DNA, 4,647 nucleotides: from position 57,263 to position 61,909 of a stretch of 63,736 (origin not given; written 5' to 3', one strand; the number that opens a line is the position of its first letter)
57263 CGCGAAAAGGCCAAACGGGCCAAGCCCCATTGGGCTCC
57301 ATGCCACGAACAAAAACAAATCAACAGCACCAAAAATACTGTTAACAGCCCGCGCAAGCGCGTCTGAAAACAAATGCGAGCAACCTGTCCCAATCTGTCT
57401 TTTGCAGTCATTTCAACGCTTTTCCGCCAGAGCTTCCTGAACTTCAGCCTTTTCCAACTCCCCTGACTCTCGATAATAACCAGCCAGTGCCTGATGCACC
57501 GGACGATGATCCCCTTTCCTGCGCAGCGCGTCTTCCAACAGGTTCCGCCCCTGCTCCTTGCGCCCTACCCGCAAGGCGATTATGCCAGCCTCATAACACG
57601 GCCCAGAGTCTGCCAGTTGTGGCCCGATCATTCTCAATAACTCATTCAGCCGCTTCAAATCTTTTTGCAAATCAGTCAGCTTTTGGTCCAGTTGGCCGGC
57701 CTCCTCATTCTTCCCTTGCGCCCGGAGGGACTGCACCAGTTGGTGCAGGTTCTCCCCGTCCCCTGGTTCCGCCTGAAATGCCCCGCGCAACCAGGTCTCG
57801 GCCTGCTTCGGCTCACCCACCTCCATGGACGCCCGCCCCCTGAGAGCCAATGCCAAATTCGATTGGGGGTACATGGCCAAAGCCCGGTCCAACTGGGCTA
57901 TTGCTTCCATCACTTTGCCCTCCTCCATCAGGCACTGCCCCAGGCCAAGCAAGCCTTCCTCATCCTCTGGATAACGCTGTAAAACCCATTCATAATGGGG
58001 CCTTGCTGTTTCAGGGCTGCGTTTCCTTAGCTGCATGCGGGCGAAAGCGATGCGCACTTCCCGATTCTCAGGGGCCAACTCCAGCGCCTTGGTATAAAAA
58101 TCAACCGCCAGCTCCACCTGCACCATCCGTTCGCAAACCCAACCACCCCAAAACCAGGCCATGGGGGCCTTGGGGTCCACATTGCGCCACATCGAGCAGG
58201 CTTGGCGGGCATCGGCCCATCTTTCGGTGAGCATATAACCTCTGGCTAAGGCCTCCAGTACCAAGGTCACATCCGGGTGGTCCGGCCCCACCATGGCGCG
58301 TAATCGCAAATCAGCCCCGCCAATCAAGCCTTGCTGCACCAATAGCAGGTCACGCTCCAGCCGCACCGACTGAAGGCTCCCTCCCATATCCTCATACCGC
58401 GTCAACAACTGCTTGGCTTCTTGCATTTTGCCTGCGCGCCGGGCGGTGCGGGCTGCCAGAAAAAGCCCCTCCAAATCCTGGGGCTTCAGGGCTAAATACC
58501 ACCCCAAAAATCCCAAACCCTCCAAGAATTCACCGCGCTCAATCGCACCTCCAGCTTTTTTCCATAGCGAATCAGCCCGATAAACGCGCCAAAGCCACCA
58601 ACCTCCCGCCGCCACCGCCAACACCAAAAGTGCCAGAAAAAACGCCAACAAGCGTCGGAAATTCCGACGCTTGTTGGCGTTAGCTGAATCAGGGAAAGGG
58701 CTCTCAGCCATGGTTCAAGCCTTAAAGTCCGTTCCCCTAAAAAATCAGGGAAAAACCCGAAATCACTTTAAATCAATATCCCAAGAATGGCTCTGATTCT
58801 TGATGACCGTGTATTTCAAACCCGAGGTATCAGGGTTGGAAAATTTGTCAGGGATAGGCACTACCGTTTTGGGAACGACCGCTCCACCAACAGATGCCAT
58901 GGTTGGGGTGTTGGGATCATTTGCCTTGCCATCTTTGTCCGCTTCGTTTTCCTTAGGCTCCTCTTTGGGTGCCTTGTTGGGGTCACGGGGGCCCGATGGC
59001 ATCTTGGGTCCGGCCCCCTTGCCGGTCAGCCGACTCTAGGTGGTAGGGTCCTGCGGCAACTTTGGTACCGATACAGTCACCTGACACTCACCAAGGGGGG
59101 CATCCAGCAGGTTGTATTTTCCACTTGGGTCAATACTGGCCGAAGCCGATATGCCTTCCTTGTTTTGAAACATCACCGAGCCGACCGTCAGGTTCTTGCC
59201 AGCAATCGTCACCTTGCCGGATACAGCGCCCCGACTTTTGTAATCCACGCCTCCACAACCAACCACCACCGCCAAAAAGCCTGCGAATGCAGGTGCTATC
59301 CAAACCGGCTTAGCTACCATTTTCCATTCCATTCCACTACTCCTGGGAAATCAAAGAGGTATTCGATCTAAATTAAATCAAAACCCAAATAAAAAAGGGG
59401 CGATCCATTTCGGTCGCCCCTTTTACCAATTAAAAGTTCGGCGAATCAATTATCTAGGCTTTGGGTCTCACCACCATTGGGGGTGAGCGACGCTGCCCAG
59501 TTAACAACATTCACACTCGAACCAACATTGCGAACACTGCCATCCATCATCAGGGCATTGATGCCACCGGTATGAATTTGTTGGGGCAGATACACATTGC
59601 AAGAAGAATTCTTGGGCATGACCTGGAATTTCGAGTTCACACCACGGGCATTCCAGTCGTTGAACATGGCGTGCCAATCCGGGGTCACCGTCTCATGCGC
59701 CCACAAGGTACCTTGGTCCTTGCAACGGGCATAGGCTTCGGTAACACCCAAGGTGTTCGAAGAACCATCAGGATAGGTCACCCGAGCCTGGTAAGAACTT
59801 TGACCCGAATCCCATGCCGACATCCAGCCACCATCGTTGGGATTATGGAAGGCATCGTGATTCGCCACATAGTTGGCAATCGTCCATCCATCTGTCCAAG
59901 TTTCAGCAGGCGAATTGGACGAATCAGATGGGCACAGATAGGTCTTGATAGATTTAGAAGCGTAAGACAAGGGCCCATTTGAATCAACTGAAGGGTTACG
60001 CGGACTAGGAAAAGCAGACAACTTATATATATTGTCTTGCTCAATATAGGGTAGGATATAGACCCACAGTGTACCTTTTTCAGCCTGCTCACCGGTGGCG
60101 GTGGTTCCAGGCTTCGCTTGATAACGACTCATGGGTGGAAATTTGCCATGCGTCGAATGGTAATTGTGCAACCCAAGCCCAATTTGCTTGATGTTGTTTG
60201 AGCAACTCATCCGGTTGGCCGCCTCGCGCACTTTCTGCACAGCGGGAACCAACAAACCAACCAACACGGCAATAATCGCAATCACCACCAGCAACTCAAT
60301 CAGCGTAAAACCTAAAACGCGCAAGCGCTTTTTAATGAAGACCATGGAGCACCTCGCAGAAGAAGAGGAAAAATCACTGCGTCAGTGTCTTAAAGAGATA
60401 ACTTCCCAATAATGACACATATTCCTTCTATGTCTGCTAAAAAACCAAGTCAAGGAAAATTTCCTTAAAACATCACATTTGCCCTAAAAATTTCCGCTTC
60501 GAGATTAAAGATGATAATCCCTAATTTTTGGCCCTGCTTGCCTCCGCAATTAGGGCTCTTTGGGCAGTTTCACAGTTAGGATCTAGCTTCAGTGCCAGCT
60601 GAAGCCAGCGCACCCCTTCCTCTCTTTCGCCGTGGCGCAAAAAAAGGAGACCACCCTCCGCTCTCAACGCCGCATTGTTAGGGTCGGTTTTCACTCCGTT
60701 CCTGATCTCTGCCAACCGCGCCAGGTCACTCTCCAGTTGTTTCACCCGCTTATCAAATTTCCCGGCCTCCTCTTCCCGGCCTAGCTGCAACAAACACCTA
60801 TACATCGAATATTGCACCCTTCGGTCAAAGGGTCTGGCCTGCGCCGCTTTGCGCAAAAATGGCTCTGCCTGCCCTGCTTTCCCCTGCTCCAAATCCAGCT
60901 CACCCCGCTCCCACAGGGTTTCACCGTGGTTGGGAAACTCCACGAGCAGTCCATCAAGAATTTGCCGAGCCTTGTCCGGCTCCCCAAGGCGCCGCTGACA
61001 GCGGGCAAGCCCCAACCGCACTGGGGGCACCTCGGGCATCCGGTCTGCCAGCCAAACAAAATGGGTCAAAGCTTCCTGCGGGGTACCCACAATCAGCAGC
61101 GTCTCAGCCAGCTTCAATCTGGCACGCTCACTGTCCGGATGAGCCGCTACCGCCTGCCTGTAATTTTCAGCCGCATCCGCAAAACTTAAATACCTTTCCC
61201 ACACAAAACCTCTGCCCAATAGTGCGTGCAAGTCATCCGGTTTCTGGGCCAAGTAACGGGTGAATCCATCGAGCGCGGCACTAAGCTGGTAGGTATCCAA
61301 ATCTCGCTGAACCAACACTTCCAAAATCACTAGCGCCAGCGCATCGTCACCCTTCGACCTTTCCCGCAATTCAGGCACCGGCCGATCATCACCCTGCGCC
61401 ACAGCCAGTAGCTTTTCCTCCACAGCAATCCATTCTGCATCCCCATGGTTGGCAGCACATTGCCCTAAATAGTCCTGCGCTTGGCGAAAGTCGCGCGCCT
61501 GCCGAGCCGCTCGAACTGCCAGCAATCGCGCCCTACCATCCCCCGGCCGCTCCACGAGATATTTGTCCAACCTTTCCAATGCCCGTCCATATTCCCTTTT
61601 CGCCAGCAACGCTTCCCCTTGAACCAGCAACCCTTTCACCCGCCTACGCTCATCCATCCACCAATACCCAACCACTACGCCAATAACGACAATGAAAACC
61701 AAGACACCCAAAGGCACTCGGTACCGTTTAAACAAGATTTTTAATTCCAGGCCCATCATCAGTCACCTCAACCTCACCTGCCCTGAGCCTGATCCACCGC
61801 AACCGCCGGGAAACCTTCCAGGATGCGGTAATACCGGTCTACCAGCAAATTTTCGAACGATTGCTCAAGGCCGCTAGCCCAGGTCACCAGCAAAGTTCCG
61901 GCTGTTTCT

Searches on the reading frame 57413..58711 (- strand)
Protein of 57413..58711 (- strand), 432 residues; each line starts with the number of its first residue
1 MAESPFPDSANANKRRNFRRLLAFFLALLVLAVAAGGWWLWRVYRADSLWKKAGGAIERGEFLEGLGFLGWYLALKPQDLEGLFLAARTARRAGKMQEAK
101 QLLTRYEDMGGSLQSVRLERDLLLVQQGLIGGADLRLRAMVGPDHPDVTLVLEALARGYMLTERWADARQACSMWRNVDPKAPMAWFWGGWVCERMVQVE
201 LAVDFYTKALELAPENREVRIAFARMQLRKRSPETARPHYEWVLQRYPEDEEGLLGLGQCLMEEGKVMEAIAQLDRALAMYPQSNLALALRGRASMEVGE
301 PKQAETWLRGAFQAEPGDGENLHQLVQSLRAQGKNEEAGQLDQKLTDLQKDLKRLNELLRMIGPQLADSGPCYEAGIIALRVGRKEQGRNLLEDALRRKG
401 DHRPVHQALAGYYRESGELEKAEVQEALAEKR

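Call 55: search_protein_families(library=pfam, proteins=[window:57413-58711:-], max_evalue=0.00001)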
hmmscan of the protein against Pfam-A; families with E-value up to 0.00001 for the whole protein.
window:57413-58711:- (432 aa): 12 families
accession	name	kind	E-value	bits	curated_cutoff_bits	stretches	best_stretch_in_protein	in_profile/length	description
PF14559.12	TPR_19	-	1.3e-22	80.3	25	1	232-292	6-66/68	Tetratricopeptide repeat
PF13432.12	TPR_16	-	2.6e-18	66.5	32.7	1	223-284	3-64/65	Tetratricopeptide repeat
PF13428.12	TPR_14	-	2.7e-17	62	23.5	0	252-293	2-43/44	Tetratricopeptide repeat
PF07719.23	TPR_2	-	1.3e-14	53.5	27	0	252-283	2-33/34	Tetratricopeptide repeat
PF23914.1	TPR_CcmH_CycH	-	3.4e-13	50.2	42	0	244-345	43-147/158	Cytochrome c-type biogenesis protein H TPR domain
PF13431.12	TPR_17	-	1.7e-12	47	24.4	0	243-272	5-34/34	Tetratricopeptide repeat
PF00515.34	TPR_1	-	7.9e-11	41.7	27.8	0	253-283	3-33/34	Tetratricopeptide repeat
PF13424.12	TPR_12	-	1.3e-10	41.7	30.1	0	254-311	6-71/77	Tetratricopeptide repeat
PF13181.12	TPR_8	-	1.6e-10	40.7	25.7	0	186-216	4-34/34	Tetratricopeptide repeat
PF12895.13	ANAPC3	-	1.7e-09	38.3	27.2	0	235-309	7-80/82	Anaphase-promoting complex, cyclosome, subunit 3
PF13371.12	TPR_9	-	3.4e-06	27.4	35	0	258-316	2-60/73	Tetratricopeptide repeat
PF13174.12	TPR_6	-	6.5e-06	26.9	26.3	0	254-284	3-33/33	Tetratricopeptide repeat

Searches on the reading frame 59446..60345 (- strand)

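Call 57: search_protein_families(library=pfam, proteins=[window:59446-60345:-], max_evalue=0.00001)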
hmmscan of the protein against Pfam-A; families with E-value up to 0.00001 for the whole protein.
window:59446-60345:- (299 aa): 2 families
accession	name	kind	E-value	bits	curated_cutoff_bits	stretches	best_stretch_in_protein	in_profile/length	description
PF07596.16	SBP_bac_10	-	1.2e-35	124.3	23.3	1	37-279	1-266/268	Protein of unknown function (DUF1559)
PF07963.17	N_methyl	-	6.1e-06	26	21.2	1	11-32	5-26/27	Prokaryotic N-terminal methylation motif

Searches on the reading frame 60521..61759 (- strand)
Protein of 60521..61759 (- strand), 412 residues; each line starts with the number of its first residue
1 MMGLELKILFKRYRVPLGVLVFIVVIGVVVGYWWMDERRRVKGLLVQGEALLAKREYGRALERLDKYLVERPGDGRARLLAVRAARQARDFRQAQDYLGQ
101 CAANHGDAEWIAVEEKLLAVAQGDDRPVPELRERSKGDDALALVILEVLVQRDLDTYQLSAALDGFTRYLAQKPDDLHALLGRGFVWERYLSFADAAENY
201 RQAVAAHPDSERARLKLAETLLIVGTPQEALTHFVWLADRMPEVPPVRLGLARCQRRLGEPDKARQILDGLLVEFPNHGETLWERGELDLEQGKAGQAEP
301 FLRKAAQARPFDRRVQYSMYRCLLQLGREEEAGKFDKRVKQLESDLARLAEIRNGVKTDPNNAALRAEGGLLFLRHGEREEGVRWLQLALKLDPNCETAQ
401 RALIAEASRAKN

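Call 55: search_protein_families(library=pfam, proteins=[window:60521-61759:-], max_evalue=0.00001)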
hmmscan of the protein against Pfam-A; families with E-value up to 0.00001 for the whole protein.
window:60521-61759:- (412 aa): 9 families
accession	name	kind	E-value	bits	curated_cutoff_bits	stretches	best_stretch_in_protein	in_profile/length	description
PF14559.12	TPR_19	-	2.1e-27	95.7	25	1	225-278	5-58/68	Tetratricopeptide repeat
PF13428.12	TPR_14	-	8.4e-16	57.3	23.5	0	247-286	3-42/44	Tetratricopeptide repeat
PF13432.12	TPR_16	-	4.6e-15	56.2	32.7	0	193-232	13-52/65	Tetratricopeptide repeat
PF07719.23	TPR_2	-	1e-10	41.3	27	0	370-396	8-34/34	Tetratricopeptide repeat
PF24575.1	TPR_Slam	-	4.1e-10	40.5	35.2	0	173-222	43-92/104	Surface lipoprotein assembly modifier, N-terminal TPR repeats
PF13174.12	TPR_6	-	1.1e-09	38.7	26.3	0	249-278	4-33/33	Tetratricopeptide repeat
PF13431.12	TPR_17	-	9.6e-07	29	24.4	0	200-231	2-33/34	Tetratricopeptide repeat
PF14561.12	TPR_20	-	2e-06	28.5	25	0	197-237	8-48/90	Tetratricopeptide repeat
PF12895.13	ANAPC3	-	6.5e-06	26.8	27.2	0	194-269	6-80/82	Anaphase-promoting complex, cyclosome, subunit 3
